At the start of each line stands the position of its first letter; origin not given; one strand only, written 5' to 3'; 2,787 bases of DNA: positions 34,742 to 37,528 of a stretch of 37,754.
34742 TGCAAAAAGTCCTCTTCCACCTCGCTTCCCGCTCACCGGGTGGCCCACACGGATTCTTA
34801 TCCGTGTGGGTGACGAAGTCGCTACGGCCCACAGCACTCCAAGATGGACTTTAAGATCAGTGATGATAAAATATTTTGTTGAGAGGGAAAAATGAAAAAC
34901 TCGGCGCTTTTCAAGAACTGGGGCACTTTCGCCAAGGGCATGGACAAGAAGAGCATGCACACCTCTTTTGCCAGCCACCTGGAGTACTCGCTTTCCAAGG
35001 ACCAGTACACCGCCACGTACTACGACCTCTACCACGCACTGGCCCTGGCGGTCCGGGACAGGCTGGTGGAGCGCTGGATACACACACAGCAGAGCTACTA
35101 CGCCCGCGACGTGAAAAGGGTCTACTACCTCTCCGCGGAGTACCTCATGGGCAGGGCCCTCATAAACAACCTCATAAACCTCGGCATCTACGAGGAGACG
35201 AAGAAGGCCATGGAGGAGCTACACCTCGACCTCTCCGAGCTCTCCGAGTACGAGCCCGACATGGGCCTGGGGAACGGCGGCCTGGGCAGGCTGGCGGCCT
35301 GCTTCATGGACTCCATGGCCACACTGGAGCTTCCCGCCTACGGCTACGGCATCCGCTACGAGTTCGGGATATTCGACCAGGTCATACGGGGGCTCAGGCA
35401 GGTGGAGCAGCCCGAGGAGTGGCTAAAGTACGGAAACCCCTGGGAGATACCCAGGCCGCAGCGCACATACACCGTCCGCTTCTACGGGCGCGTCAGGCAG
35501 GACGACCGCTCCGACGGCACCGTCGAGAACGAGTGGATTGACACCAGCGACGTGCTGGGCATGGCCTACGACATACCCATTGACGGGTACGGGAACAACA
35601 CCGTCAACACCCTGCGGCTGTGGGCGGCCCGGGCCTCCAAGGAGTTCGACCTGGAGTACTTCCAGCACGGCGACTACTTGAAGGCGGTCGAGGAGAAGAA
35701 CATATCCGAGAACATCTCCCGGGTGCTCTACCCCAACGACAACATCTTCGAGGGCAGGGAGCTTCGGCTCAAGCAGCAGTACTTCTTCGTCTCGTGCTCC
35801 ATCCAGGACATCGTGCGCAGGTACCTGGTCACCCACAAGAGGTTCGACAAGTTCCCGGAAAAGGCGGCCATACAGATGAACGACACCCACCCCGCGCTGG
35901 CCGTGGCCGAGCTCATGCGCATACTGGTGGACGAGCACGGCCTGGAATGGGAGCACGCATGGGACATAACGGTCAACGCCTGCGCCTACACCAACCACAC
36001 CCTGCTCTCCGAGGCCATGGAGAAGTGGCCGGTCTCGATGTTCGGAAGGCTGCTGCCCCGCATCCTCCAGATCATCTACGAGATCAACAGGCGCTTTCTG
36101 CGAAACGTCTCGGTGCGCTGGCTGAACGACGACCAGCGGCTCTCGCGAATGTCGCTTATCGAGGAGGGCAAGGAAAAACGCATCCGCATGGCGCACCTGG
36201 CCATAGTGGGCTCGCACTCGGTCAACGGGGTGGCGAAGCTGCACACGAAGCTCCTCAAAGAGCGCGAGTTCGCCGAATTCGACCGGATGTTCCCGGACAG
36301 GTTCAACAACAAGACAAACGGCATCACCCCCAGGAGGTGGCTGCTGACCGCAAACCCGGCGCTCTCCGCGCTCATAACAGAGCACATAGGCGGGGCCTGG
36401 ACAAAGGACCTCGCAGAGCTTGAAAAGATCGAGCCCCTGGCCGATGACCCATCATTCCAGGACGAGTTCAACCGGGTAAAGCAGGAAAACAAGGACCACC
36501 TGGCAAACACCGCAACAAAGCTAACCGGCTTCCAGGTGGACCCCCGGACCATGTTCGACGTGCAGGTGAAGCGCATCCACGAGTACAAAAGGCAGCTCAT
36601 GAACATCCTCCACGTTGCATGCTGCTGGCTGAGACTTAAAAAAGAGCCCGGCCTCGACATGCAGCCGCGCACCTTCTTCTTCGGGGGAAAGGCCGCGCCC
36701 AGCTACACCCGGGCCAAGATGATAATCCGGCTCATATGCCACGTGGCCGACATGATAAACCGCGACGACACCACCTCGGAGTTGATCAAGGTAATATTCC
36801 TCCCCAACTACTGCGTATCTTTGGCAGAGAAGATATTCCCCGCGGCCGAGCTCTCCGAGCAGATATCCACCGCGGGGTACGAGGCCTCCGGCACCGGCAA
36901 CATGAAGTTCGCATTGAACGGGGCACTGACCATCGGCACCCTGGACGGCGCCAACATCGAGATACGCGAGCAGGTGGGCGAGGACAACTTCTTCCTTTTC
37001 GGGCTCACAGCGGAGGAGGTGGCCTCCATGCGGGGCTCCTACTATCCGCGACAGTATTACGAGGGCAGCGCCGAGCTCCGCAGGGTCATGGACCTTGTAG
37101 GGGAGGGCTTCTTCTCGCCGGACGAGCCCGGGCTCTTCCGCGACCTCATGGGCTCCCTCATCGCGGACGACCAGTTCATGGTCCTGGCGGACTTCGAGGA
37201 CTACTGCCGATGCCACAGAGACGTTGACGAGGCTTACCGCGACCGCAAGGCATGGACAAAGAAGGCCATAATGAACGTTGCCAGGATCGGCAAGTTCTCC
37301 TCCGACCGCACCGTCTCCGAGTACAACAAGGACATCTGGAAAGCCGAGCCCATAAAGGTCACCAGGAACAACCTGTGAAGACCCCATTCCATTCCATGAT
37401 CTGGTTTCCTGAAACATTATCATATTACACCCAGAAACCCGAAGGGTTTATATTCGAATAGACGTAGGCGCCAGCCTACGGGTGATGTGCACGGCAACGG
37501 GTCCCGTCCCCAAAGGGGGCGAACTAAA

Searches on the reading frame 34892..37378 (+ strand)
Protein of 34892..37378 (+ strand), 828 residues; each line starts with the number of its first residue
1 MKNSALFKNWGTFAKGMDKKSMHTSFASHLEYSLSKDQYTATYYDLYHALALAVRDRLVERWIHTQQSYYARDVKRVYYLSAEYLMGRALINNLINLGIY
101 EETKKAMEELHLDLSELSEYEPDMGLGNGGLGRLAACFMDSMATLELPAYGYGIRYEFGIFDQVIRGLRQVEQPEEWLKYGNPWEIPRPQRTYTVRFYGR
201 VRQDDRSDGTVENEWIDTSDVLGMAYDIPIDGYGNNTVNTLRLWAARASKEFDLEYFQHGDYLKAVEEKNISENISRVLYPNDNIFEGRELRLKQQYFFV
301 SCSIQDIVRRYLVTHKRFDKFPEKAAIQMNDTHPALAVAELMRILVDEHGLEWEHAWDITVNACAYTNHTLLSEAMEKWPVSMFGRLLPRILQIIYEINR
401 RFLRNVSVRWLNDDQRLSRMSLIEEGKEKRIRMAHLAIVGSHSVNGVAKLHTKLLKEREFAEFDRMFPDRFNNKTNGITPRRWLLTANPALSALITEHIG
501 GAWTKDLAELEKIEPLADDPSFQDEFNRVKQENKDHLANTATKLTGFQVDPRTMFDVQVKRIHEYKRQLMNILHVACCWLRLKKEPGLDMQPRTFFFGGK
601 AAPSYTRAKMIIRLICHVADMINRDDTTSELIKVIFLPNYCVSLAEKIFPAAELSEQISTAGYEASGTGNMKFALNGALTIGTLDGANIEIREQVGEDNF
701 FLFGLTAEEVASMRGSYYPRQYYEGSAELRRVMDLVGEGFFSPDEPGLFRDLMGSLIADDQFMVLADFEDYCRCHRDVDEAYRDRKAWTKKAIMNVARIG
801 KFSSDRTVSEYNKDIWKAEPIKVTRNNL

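Call 65: search_protein_families(library=pfam, proteins=[window:34892-37378:+], max_evalue=0.00001)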
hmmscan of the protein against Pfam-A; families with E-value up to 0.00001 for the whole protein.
window:34892-37378:+ (828 aa): 1 family
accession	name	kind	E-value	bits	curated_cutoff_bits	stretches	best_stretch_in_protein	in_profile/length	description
PF00343.26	Phosphorylase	-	0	1108.2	27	1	107-817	1-712/713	Carbohydrate phosphorylase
